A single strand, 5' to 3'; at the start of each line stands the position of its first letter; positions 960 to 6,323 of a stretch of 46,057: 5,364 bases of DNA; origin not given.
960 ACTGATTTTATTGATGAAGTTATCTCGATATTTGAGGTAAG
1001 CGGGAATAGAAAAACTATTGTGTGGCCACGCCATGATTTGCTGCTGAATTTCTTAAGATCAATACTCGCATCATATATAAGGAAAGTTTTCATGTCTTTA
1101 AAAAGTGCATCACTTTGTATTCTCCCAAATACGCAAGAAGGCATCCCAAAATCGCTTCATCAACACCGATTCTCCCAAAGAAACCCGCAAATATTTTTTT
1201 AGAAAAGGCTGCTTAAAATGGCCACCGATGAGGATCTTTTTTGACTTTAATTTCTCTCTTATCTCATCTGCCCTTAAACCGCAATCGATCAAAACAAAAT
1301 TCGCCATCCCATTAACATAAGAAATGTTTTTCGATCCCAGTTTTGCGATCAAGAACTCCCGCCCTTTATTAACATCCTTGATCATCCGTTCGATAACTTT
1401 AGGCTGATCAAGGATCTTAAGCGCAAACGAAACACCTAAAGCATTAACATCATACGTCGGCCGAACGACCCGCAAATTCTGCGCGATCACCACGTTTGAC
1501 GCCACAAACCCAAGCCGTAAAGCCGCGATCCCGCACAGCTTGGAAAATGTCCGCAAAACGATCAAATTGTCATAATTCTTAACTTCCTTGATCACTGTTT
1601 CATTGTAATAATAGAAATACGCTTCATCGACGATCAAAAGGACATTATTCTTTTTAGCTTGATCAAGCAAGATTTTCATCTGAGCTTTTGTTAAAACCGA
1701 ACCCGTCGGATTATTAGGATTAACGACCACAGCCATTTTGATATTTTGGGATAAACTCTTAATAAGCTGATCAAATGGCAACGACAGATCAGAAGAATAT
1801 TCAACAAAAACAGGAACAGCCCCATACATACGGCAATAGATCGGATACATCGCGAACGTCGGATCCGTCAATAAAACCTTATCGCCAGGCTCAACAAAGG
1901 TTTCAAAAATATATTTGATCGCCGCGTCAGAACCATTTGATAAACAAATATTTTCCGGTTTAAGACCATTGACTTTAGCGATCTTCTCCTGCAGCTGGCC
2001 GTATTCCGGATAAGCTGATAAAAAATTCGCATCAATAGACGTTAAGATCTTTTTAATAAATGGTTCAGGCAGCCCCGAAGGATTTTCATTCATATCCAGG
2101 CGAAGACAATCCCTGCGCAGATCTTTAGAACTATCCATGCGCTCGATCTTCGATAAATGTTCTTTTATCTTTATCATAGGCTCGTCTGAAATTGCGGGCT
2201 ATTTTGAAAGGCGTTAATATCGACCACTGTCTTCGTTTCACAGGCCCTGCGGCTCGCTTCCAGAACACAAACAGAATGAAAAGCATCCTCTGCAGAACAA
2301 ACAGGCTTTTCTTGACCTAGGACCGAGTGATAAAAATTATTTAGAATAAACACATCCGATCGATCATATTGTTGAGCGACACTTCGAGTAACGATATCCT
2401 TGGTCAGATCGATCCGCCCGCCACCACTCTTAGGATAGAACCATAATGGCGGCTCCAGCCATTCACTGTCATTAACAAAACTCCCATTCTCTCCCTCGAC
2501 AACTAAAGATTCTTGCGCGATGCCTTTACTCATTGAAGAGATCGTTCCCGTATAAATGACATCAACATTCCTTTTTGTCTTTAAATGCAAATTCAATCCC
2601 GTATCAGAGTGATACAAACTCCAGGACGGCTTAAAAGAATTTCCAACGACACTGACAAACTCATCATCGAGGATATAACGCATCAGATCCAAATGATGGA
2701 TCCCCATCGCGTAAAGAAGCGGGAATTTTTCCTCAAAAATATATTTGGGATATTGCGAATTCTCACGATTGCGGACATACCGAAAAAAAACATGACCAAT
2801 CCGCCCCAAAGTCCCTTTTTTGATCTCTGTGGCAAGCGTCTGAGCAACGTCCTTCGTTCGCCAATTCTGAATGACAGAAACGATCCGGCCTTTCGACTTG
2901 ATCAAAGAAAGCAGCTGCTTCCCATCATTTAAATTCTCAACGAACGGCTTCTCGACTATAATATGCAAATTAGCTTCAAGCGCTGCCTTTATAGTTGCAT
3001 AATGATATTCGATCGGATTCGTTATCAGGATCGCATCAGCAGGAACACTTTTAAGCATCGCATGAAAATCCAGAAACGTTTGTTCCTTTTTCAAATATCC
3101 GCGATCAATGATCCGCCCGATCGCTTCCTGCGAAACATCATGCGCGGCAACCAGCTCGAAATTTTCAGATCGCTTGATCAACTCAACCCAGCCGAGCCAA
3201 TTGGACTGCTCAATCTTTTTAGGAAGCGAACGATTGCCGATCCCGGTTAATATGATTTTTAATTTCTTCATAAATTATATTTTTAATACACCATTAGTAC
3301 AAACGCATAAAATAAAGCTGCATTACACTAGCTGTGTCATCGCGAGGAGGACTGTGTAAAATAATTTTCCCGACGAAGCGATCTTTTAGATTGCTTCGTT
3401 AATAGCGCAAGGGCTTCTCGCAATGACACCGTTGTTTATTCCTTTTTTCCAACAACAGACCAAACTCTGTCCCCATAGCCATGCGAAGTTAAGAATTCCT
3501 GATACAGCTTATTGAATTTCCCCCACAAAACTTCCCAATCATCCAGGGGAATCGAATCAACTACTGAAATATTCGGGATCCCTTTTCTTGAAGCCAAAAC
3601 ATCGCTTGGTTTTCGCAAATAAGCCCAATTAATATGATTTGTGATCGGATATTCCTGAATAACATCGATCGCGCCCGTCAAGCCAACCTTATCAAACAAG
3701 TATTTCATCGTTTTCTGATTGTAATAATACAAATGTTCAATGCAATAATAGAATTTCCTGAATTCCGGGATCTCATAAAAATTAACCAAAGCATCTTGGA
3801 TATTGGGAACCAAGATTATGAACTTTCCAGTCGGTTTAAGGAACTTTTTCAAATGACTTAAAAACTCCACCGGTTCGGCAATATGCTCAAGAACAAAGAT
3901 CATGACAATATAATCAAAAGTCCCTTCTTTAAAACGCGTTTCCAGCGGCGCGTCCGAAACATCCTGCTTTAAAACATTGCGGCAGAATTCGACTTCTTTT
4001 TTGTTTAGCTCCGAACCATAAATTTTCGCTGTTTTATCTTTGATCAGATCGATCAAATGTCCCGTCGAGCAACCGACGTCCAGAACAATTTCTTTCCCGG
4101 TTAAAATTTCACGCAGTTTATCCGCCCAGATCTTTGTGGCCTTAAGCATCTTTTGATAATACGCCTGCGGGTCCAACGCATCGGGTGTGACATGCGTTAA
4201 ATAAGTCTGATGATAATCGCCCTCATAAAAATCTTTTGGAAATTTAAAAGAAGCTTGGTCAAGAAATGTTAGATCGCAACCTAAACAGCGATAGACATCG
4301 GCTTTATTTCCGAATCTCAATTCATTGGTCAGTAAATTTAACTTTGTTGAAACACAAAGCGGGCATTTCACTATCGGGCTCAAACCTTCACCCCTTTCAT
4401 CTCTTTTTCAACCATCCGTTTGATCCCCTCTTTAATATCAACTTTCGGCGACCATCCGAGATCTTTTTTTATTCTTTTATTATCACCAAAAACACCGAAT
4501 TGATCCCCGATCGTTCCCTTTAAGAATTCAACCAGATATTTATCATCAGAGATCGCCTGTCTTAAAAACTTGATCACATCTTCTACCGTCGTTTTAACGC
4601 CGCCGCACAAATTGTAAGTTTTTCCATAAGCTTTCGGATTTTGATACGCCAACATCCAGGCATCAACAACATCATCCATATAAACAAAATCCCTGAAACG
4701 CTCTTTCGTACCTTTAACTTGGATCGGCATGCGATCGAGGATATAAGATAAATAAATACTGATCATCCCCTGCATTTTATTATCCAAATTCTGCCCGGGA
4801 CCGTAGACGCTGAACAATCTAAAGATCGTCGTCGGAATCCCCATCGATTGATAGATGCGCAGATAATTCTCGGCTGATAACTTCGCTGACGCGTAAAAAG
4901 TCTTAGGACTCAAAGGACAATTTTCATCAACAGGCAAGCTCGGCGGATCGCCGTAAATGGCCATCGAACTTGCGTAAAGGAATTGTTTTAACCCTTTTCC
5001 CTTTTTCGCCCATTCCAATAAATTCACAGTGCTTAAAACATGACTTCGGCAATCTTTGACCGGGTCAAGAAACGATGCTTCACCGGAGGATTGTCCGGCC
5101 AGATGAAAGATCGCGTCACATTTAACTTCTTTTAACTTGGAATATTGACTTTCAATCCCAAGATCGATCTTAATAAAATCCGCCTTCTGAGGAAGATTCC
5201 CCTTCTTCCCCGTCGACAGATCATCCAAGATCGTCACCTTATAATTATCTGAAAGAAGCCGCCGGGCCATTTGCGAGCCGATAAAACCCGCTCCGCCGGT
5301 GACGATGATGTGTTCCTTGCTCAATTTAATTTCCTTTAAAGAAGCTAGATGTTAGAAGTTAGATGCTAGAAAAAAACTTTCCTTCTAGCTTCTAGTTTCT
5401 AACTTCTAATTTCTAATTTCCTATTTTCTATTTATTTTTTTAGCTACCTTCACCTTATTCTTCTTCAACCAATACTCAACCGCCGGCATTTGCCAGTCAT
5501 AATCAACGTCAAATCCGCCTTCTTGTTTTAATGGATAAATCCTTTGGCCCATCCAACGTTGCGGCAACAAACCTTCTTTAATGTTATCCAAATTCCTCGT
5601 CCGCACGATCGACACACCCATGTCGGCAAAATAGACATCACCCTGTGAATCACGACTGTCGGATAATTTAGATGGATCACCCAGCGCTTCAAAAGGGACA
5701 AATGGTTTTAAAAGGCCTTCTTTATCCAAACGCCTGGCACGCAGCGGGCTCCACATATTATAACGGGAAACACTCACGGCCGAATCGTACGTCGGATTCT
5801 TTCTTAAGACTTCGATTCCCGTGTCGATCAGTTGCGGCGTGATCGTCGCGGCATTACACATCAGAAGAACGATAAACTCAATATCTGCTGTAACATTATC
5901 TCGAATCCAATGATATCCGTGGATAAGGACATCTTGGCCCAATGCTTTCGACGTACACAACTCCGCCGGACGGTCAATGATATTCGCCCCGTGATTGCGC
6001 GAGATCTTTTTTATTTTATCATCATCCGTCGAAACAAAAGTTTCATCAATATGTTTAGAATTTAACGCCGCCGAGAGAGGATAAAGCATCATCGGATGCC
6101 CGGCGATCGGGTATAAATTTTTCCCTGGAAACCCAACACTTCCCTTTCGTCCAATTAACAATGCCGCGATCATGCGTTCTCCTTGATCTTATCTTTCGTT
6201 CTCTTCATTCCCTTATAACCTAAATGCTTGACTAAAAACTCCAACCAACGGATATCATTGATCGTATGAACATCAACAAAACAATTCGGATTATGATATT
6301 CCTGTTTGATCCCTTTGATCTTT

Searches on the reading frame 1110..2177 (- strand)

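Call 9: search_protein_families(library=pfam, proteins=[window:1110-2177:-], max_evalue=0.001)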
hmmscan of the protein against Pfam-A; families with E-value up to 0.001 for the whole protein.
window:1110-2177:- (355 aa): 4 families
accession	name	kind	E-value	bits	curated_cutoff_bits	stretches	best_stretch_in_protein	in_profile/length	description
PF00155.27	Aminotran_1_2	-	7.9e-51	173.8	19.7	1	23-345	2-359/361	Aminotransferase class I and II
PF01041.23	DegT_DnrJ_EryC1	-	1.5e-05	24.8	19.8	1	40-186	7-147/360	DegT/DnrJ/EryC1/StrS aminotransferase family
PF01053.26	Cys_Met_Meta_PP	-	2e-05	23.8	27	1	59-187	54-176/381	Cys/Met metabolism PLP-dependent enzyme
PF04864.19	Alliinase_C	-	3.4e-05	23.4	22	1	147-226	139-209/363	Allinase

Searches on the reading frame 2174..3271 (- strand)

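Call 9: search_protein_families(library=pfam, proteins=[window:2174-3271:-], max_evalue=0.001)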
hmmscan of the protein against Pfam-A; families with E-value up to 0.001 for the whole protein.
window:2174-3271:- (365 aa): 3 families
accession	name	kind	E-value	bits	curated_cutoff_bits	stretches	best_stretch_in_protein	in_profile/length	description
PF01408.29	GFO_IDH_MocA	-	7.7e-14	52.9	24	1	33-133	21-118/120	Oxidoreductase family, NAD-binding Rossmann fold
PF02894.22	GFO_IDH_MocA_C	-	2.8e-11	44.1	22.9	1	150-351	4-217/218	Oxidoreductase family, C-terminal alpha/beta domain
PF22725.1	GFO_IDH_MocA_C3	-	2.1e-09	37.9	27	1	144-265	2-123/124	GFO/IDH/MocA C-terminal domain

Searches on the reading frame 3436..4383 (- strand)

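Call 9: search_protein_families(library=pfam, proteins=[window:3436-4383:-], max_evalue=0.001)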
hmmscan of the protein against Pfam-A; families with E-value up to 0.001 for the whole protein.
window:3436-4383:- (315 aa): 7 families
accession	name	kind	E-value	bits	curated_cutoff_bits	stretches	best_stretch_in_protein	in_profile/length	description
PF13489.12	Methyltransf_23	-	1.6e-20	73.9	27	1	86-236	9-160/164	Methyltransferase domain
PF08241.18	Methyltransf_11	-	5.4e-15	56.3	21.2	1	101-190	1-95/95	Methyltransferase domain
PF08242.18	Methyltransf_12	-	4.5e-14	53.4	30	1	101-188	1-98/98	Methyltransferase domain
PF13847.12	Methyltransf_31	-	4.7e-12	46.2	27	1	97-229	4-140/145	Methyltransferase domain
PF13649.12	Methyltransf_25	-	3.6e-11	44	27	1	100-186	1-97/97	Methyltransferase domain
PF07021.18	MetW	-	2.4e-09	37.5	21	1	96-195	13-112/193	Methionine biosynthesis protein MetW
PF08003.17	Methyltransf_9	-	0.00023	20.7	23.8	1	94-235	114-260/315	Protein of unknown function (DUF1698)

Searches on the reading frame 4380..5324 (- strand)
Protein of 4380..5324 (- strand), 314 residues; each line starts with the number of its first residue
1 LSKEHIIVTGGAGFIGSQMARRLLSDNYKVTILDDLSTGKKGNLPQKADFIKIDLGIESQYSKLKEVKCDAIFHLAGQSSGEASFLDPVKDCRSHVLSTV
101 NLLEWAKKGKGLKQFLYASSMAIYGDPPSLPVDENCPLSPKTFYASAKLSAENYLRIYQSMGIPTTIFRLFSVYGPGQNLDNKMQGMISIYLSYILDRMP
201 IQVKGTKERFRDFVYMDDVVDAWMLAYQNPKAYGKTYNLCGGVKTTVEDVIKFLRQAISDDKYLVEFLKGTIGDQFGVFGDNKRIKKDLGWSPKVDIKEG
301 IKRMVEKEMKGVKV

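Call 8: search_protein_families(library=pfam, proteins=[window:4380-5324:-], max_evalue=0.001)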
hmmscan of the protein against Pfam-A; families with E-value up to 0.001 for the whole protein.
window:4380-5324:- (314 aa): 6 families
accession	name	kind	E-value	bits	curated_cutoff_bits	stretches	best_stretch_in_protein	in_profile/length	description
PF01370.27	Epimerase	-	7.9e-56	189.6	20.9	1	6-240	1-240/240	NAD dependent epimerase/dehydratase family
PF16363.11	GDP_Man_Dehyd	-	3.2e-46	158.8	27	1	7-304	1-332/332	GDP-mannose 4,6 dehydratase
PF07993.18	NAD_binding_4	-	8.3e-15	55.1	20.1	1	47-221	67-256/258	Male sterility protein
PF01073.25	3Beta_HSD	-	2.9e-12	46.7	22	1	7-232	1-234/280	3-beta hydroxysteroid dehydrogenase/isomerase family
PF04321.23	RmlD_sub_bind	-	5.4e-07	29.4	27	1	5-185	2-164/287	RmlD substrate binding domain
PF13460.12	NAD_binding_10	-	6e-06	26.7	27.2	1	10-156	1-132/184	NAD(P)H-binding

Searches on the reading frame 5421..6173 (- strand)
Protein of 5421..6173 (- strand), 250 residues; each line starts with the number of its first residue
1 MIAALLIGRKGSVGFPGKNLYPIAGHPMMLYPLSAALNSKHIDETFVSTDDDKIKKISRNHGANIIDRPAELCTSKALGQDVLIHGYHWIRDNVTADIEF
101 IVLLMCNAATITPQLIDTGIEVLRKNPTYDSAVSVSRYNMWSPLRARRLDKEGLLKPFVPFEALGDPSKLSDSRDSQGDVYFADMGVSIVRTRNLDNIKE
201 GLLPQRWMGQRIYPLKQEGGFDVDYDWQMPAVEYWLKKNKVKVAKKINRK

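Call 8: search_protein_families(library=pfam, proteins=[window:5421-6173:-], max_evalue=0.001)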
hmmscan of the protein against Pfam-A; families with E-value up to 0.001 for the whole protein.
window:5421-6173:- (250 aa): 1 family
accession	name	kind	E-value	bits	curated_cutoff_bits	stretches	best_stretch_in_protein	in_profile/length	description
PF02348.25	CTP_transf_3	-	3.4e-15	56.9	22.6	1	4-195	2-166/217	Cytidylyltransferase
